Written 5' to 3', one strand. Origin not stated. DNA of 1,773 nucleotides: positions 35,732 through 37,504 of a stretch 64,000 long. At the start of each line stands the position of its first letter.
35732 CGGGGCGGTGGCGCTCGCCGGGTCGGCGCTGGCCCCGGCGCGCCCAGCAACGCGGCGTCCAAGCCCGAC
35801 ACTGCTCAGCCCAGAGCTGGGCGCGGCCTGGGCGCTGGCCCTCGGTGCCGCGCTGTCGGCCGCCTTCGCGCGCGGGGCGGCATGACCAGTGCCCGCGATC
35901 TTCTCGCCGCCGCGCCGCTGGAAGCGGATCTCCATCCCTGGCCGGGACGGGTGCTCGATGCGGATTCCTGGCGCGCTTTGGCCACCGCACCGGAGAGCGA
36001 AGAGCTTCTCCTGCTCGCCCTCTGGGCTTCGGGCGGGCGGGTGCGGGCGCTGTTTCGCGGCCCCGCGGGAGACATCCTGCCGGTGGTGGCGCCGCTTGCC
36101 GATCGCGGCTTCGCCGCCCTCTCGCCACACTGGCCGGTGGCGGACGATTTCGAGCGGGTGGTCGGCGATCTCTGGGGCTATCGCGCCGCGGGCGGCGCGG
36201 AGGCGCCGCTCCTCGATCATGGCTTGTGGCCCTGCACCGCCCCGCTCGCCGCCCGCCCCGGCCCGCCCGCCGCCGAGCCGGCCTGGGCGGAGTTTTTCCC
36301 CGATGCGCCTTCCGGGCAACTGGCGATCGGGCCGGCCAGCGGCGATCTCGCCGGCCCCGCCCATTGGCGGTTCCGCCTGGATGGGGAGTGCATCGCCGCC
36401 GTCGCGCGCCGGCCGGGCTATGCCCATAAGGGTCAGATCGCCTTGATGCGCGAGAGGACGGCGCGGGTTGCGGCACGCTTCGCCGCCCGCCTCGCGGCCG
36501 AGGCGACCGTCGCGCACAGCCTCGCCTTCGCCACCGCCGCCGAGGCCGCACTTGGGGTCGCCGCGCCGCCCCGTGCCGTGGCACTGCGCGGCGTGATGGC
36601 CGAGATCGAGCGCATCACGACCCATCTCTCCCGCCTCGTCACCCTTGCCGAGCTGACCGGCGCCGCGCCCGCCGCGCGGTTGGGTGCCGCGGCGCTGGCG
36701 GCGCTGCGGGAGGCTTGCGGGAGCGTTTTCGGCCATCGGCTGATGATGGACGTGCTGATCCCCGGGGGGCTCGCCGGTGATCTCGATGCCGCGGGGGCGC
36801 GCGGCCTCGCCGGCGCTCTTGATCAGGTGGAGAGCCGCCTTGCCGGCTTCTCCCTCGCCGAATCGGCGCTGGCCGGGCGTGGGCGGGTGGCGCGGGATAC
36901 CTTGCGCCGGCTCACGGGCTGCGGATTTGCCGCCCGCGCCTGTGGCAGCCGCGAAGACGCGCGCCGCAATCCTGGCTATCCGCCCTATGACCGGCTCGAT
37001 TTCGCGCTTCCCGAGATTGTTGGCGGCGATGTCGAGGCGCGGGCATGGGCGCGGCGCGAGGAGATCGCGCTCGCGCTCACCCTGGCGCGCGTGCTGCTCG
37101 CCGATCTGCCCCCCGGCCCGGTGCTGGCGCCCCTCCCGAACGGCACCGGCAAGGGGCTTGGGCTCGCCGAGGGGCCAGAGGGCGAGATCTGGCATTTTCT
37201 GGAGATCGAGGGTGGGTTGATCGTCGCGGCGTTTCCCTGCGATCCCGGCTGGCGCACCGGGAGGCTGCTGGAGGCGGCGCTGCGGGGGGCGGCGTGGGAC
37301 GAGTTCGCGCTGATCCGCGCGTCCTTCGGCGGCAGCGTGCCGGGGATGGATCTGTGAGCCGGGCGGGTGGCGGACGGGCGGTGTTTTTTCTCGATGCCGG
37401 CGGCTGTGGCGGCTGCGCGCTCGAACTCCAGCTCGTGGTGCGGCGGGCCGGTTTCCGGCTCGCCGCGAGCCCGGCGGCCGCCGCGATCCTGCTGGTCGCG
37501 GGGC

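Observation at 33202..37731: Four-gene hydrogenase-related (Ehr-like) membrane complex: NiFe cysteines lost, Fe-S subunit intact, no ferredoxin-like subunit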

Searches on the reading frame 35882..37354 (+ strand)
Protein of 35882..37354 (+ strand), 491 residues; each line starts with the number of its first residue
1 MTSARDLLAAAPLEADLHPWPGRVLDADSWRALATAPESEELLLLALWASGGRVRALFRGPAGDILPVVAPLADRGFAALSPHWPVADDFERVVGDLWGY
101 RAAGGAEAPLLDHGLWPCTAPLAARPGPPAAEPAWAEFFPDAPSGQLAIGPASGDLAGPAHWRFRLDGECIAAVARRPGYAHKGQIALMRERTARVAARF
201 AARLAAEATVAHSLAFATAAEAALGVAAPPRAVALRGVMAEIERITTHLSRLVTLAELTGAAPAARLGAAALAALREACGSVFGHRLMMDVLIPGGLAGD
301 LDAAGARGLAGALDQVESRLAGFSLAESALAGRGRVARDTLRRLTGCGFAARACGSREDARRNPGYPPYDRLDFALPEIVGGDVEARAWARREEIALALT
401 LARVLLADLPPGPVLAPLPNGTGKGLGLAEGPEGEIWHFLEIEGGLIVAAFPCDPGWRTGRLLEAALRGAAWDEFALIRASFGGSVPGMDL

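Call 7: search_protein_families(library=pfam, proteins=[window:35882-37354:+], max_evalue=0.1)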
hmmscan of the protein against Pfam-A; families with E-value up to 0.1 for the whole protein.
window:35882-37354:+ (491 aa): 2 families
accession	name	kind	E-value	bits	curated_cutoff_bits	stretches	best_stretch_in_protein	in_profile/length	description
PF00346.24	Complex1_49kDa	-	5.9e-14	52.2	24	1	279-417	22-167/271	Respiratory-chain NADH dehydrogenase, 49 Kd subunit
PF00374.24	NiFeSe_Hases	-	7.7e-05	22.3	25.8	1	188-251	6-69/508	Nickel-dependent hydrogenase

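Call 8: search_protein_families(library=ncbifam, proteins=[window:35882-37354:+], max_evalue=0.1)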
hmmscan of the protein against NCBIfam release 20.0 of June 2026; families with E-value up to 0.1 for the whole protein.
window:35882-37354:+ (491 aa): 13 families
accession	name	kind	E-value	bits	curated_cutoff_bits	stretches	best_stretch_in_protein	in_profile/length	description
NF004739.1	PRK06075.1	equivalog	2.7e-33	115.3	360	1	147-416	3-279/384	NADH-quinone oxidoreductase subunit D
TIGR01962.1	NuoD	equivalog_domain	1.1e-23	83.7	459.35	1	164-419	22-284/386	NADH dehydrogenase (quinone) subunit D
NF009808.0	PRK13292.1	equivalog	2e-20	72.2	1156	1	147-414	410-684/791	NADH-quinone oxidoreductase subunit B/C/D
NF040602.1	F420_dehyd_FpoD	exception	8.2e-20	71.2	600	1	148-442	11-311/372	F420H2 dehydrogenase subunit FpoD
NF008974.0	PRK12322.1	equivalog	1.5e-18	66.9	522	1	147-446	9-309/366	NADH-quinone oxidoreductase subunit D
NF008728.0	PRK11742.1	equivalog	2.1e-17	62.8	840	1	147-448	217-526/598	NADH-quinone oxidoreductase subunit C/D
NF005649.0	PRK07415.1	equivalog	3.2e-12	46.2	583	1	148-414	14-288/394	NAD(P)H-quinone oxidoreductase subunit H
NF045518.1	H2_NiFeSe_large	exception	3.3e-05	22.9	780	1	175-256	30-111/485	NiFeSe hydrogenase large subunit HysA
NF033181.1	NiFeSe_hydrog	equivalog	0.0012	17.8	600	0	175-256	30-111/507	nickel-dependent hydrogenase large subunit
NF007550.0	PRK10170.1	equivalog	0.0034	15.8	1101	1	174-257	45-128/597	Ni/Fe-hydrogenase large subunit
TIGR03295.1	frhA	equivalog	0.015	14.3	392.5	1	187-249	45-108/412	coenzyme F420 hydrogenase subunit alpha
NF040828.1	sulfhyd_ShyA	equivalog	0.026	13.4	700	0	201-267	56-124/415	NAD(P)-dependent hydrogenase/sulfhydrogenase 2 subunit alpha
NF007778.0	PRK10467.1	equivalog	0.034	12.4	969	0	176-258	32-114/567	hydrogenase 2 large subunit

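Call 11: find_homologous_proteins(query=window:35882-37354:+)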
Query window:35882-37354:+ (491 aa): 295 proteins with E <= 0.001 among 8000 candidates; the best 120 are listed.
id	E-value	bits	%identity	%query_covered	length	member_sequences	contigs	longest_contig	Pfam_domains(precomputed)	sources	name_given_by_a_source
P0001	0.0e+0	1026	97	100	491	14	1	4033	PF00346.25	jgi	-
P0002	5.4e-202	690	70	100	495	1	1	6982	PF00374.25,PF00346.25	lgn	-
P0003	3.1e-152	526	60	99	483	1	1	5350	PF00374.25,PF00346.25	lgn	-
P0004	6.5e-146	505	59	99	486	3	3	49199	PF00374.25,PF00346.25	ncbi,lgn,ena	-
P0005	2.2e-141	490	57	99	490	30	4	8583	PF00374.25,PF00346.25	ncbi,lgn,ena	-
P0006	1.7e-138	481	56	100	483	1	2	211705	PF00374.25,PF00346.25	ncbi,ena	-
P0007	1.7e-136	474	55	99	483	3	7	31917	PF00374.25,PF00346.25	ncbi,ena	-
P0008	3.0e-136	473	55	99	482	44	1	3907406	PF00374.25,PF00346.25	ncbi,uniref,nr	ncbi:NADH-quinone oxidoreductase subunit D-related protein [Acidibrevibacterium fodinaquatile]|unire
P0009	1.5e-107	379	45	99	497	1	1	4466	PF00374.25,PF00329.26,PF00346.25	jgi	jgi:Ni,Fe-hydrogenase III large subunit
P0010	2.8e-107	378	48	96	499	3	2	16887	PF00374.25,PF00346.25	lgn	-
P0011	4.2e-107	377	45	100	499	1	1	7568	PF00374.25,PF00346.25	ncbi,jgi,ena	jgi:Ni,Fe-hydrogenase III large subunit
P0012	1.0e-104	369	47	100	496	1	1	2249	PF00374.25,PF00346.25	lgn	-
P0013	7.7e-104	367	45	99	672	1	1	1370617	PF00374.25,PF00346.25,PF01058.30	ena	-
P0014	2.0e-103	365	46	96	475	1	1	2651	PF00374.25,PF00346.25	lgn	-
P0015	9.1e-103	363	46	96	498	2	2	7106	PF00374.25,PF00346.25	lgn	-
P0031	5.4e-96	341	45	100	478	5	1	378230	PF00374.25,PF00346.25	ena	-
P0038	2.3e-93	332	45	100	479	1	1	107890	PF00374.25,PF00346.25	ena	-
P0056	9.5e-88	313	43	99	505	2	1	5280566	PF00346.25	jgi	jgi:Ni,Fe-hydrogenase III large subunit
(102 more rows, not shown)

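Call 12: search_solved_structures(query=window:35882-37354:+, max_evalue=0.001, show_alignments=3)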
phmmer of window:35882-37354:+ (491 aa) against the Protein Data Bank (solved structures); distinct sequences matched with E-value up to 0.001: 61 (the best 60 are shown).
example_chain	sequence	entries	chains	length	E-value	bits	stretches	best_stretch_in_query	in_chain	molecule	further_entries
7z0s_E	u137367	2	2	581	8.1e-21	77.7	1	78-439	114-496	Formate hydrogenlyase subunit 5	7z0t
7zm7_C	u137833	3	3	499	1.6e-18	70.1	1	157-445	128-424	NADH-ubiquinone oxidoreductase 49 kDa subunit-like protein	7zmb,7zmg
2fug_4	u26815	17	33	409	3.1e-18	69.2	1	147-442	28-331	NADH-quinone oxidoreductase chain 4 | NADH-QUINONE OXIDOREDUCTASE SUBUNIT 4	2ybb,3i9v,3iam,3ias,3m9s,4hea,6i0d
8e73_S2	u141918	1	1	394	4.1e-17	65.5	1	156-416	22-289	NDUS2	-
7aqr_D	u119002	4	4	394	9.4e-17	64.3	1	150-416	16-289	NADH dehydrogenase subunit 7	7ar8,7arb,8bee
8bpx_D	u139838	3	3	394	9.6e-17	64.3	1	150-416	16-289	NADH dehydrogenase [ubiquinone] iron-sulfur protein 2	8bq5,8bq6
7ar7_D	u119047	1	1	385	9.8e-17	64.2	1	154-416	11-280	NADH dehydrogenase [ubiquinone] iron-sulfur protein 2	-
6x89_S2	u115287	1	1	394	1.4e-16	63.7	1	162-412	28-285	NDUS2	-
7p61_C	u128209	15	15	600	7.2e-16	61.4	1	149-450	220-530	NADH-quinone oxidoreductase subunit C/D | NADH-quinone oxidoreductase subunit CD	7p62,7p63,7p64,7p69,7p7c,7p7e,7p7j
7awt_D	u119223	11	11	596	7.3e-16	61.4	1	149-450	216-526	NADH-quinone oxidoreductase subunit C/D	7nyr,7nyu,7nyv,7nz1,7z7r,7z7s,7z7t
9taj_C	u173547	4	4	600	7.4e-16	61.3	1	149-450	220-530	NADH-quinone oxidoreductase subunit C/D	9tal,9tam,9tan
7a23_G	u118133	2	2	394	1.1e-15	60.8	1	150-416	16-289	Nad7m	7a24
9iho_D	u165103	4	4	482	1.3e-15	60.5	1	151-445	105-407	NUCM (49 kDa) subunit of mitochondrial NADH:ubiquinone oxidoreductase (Complex I)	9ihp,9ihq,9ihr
6h8k_C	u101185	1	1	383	2.1e-15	59.8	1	158-441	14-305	NUCM protein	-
6gcs_C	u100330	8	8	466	3.4e-15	59.2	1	156-441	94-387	49-KDA PROTEIN (NUCM) | Subunit NUCM of NADH:Ubiquinone Oxidoreductase (Complex I) | NUCM protein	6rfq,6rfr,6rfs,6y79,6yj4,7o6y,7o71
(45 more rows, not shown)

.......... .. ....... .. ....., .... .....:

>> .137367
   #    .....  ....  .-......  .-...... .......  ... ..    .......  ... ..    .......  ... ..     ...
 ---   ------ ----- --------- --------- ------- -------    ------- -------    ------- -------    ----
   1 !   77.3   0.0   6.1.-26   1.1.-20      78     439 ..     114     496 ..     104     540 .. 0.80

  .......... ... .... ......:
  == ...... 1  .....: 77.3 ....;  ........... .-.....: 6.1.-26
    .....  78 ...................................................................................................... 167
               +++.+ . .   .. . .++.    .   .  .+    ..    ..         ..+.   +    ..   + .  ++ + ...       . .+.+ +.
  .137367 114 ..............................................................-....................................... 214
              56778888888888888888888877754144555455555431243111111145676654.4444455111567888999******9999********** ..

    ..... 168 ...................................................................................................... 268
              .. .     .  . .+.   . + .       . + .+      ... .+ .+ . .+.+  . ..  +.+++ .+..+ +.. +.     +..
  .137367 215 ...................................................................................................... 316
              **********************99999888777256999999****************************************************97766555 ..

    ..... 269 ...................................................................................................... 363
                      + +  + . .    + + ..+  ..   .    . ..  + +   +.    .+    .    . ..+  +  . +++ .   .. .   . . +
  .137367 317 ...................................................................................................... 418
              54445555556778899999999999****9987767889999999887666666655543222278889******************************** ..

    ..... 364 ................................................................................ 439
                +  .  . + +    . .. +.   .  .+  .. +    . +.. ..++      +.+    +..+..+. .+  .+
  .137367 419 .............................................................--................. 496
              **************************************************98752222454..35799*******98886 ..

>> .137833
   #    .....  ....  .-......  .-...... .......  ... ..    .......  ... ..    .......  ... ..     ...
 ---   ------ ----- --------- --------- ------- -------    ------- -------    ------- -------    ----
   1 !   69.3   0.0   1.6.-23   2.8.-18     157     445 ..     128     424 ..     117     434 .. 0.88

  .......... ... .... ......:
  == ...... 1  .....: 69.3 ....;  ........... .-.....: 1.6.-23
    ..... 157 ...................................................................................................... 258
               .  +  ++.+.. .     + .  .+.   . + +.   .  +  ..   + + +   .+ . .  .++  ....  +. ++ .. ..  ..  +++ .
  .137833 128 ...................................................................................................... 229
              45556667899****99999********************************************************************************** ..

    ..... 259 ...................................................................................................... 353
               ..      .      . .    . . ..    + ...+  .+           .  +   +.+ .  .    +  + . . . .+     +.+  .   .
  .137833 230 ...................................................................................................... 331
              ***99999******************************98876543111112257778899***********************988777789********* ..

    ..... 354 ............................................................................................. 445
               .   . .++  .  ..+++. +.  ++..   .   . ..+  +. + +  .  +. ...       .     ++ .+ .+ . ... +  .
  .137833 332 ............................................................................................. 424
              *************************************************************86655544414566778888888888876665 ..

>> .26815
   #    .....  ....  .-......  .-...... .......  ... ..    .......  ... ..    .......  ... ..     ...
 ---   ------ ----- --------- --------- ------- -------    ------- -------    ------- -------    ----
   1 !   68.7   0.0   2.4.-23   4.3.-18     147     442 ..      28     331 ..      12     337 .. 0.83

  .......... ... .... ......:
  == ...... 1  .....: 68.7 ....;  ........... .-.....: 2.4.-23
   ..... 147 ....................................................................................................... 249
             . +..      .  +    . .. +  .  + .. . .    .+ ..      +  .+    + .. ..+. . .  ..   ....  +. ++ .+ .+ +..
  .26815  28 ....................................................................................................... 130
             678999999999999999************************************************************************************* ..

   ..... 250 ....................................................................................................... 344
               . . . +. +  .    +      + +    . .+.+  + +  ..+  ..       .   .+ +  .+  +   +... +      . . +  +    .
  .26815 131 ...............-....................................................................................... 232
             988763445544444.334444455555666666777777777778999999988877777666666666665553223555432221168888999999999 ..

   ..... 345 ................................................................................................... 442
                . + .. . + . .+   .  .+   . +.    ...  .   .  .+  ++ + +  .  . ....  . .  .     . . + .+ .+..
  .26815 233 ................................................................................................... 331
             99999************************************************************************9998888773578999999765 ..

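Call 13: find_encoding_contigs(protein=P0008, flank=10000, max_places=2)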
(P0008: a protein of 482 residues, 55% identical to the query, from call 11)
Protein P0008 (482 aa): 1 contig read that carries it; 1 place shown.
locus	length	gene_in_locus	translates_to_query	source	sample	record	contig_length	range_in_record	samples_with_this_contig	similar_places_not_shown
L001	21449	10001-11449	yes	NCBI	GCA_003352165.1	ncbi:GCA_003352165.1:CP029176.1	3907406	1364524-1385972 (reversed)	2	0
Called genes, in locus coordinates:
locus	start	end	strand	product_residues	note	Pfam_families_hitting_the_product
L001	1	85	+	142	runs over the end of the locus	PF01878:EVE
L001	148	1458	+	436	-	PF00144:Beta-lactamase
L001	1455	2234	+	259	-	PF00378:ECH_1, PF16113:ECH_2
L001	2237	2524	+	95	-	PF07045:DUF1330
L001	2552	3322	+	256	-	PF00106:adh_short, PF08659:KR, PF23441:SDR (weak), PF13561:adh_short_C2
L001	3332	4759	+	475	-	PF00083:Sugar_tr, PF07690:MFS_1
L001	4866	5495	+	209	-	PF01227:GTP_cyclohydroI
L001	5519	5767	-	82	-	PF14384:BrnA_antitoxin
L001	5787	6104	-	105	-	PF04365:BrnT_toxin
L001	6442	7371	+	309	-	PF09296:NUDIX-like, PF09297:Zn_ribbon_NUD (weak), PF00293:NUDIX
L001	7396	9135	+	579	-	-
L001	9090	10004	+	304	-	-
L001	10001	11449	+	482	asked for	PF00374:NiFeSe_Hases (weak), PF00346:Complex1_49kDa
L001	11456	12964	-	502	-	PF04966:OprB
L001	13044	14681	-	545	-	PF00890:FAD_binding_2 (faint), PF01266:DAO (faint), PF01494:FAD_binding_3 (faint), PF01946:Thi4 (faint), PF07992:Pyr_redox_2 (weak), PF13450:NAD_binding_8 (weak), PF21162:ETFQO_UQ-bd, PF05187:Fer4_ETF_QO, +1 more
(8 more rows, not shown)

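Call 14: find_encoding_contigs(protein=P0056, flank=10000, max_places=2)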
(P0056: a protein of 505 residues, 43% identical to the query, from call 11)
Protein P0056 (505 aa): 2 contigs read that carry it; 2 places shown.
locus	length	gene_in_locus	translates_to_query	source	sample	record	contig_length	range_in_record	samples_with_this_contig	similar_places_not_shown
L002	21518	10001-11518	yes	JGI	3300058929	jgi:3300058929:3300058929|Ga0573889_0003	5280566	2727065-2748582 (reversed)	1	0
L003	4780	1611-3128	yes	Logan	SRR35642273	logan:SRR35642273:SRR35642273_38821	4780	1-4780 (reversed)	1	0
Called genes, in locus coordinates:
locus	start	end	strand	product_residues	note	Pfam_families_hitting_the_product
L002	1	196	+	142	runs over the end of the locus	PF07370:DUF1489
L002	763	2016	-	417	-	PF01734:Patatin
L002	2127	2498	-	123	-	-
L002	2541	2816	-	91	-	-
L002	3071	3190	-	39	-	-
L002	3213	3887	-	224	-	-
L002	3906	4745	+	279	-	PF00248:Aldo_ket_red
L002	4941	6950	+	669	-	PF00361:Proton_antipo_M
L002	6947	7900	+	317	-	PF00146:NADHdh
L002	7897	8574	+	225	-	-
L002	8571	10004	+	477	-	PF00361:Proton_antipo_M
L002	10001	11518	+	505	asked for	PF00346:Complex1_49kDa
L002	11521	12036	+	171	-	PF01058:Oxidored_q6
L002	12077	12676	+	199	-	PF02798:GST_N, PF13417:GST_N_3, PF13409:GST_N_2, PF13410:GST_C_2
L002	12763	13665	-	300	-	PF00881:Nitroreductase, PF28600:Nitroreductase_C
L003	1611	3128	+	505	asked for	PF00346:Complex1_49kDa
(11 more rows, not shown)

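Call 25: find_encoding_contigs(protein=P0002, flank=10000, max_places=2)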
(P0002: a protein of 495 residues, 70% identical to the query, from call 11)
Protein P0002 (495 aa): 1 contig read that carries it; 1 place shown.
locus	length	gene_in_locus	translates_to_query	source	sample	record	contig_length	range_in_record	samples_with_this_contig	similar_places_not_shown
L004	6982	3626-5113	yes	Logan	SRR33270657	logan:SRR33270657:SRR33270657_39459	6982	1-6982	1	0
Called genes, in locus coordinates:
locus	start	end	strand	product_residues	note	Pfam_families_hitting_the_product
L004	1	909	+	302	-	?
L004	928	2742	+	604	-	-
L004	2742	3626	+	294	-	-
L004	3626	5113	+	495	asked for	PF00374:NiFeSe_Hases (faint), PF00346:Complex1_49kDa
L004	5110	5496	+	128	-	PF01058:Oxidored_q6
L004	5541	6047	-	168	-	-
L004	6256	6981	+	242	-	?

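Call 26: find_encoding_contigs(protein=P0004, flank=10000, max_places=2)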
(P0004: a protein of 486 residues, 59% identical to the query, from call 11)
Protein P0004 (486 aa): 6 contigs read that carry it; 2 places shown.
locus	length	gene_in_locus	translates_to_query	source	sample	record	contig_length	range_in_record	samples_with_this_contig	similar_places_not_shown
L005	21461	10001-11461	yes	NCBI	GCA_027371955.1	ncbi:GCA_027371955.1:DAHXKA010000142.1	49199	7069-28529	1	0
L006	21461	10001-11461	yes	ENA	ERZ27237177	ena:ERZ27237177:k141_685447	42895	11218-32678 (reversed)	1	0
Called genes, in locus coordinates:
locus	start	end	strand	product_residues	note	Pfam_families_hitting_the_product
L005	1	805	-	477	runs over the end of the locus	PF00361:Proton_antipo_M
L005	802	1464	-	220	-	-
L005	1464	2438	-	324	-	PF00146:NADHdh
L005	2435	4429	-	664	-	PF00361:Proton_antipo_M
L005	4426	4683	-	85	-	PF20432:Xre-like-HTH (weak)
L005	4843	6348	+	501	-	PF20245:DUF6600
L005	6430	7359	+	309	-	PF09296:NUDIX-like, PF09297:Zn_ribbon_NUD, PF00293:NUDIX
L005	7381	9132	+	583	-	-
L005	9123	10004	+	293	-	-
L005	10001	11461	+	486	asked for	PF00374:NiFeSe_Hases (faint), PF00346:Complex1_49kDa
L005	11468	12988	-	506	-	PF04966:OprB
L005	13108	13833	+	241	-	PF00753:Lactamase_B, PF16123:HAGH_C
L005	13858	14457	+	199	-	PF02798:GST_N (weak), PF13417:GST_N_3, PF13409:GST_N_2, PF13410:GST_C_2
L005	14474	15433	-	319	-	PF18301:preATP-grasp_3, PF02655:ATP-grasp_3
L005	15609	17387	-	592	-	PF02771:Acyl-CoA_dh_N, PF02770:Acyl-CoA_dh_M, PF00441:Acyl-CoA_dh_1, PF08028:Acyl-CoA_dh_2 (weak), PF22924:ACOX_C_alpha1, PF12806:Acyl-CoA_dh_C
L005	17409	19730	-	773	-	PF02737:3HCDH_N, PF00725:3HCDH, PF00378:ECH_1, PF16113:ECH_2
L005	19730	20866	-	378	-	PF00108:Thiolase_N, PF02803:Thiolase_C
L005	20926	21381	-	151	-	PF00376:MerR, PF13411:MerR_1, PF09278:MerR-DNA-bind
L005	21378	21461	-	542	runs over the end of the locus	PF00501:AMP-binding, PF13193:AMP-binding_C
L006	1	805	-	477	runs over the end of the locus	PF00361:Proton_antipo_M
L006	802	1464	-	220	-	-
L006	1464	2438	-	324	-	PF00146:NADHdh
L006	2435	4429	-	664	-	PF00361:Proton_antipo_M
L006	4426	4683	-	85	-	PF20432:Xre-like-HTH (weak)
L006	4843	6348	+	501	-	PF20245:DUF6600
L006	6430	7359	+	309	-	PF09296:NUDIX-like, PF09297:Zn_ribbon_NUD, PF00293:NUDIX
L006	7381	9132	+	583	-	-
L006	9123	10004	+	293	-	-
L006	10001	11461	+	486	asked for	PF00374:NiFeSe_Hases (faint), PF00346:Complex1_49kDa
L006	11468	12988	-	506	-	PF04966:OprB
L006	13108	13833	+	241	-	PF00753:Lactamase_B, PF16123:HAGH_C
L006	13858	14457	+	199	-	PF02798:GST_N (weak), PF13417:GST_N_3, PF13409:GST_N_2, PF13410:GST_C_2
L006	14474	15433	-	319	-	PF18301:preATP-grasp_3, PF02655:ATP-grasp_3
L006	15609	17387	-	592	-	PF02771:Acyl-CoA_dh_N, PF02770:Acyl-CoA_dh_M, PF00441:Acyl-CoA_dh_1, PF08028:Acyl-CoA_dh_2 (weak), PF22924:ACOX_C_alpha1, PF12806:Acyl-CoA_dh_C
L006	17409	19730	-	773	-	PF02737:3HCDH_N, PF00725:3HCDH, PF00378:ECH_1, PF16113:ECH_2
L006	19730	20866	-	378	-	PF00108:Thiolase_N, PF02803:Thiolase_C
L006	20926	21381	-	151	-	PF00376:MerR, PF13411:MerR_1, PF09278:MerR-DNA-bind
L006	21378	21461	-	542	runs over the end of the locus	PF00501:AMP-binding, PF13193:AMP-binding_C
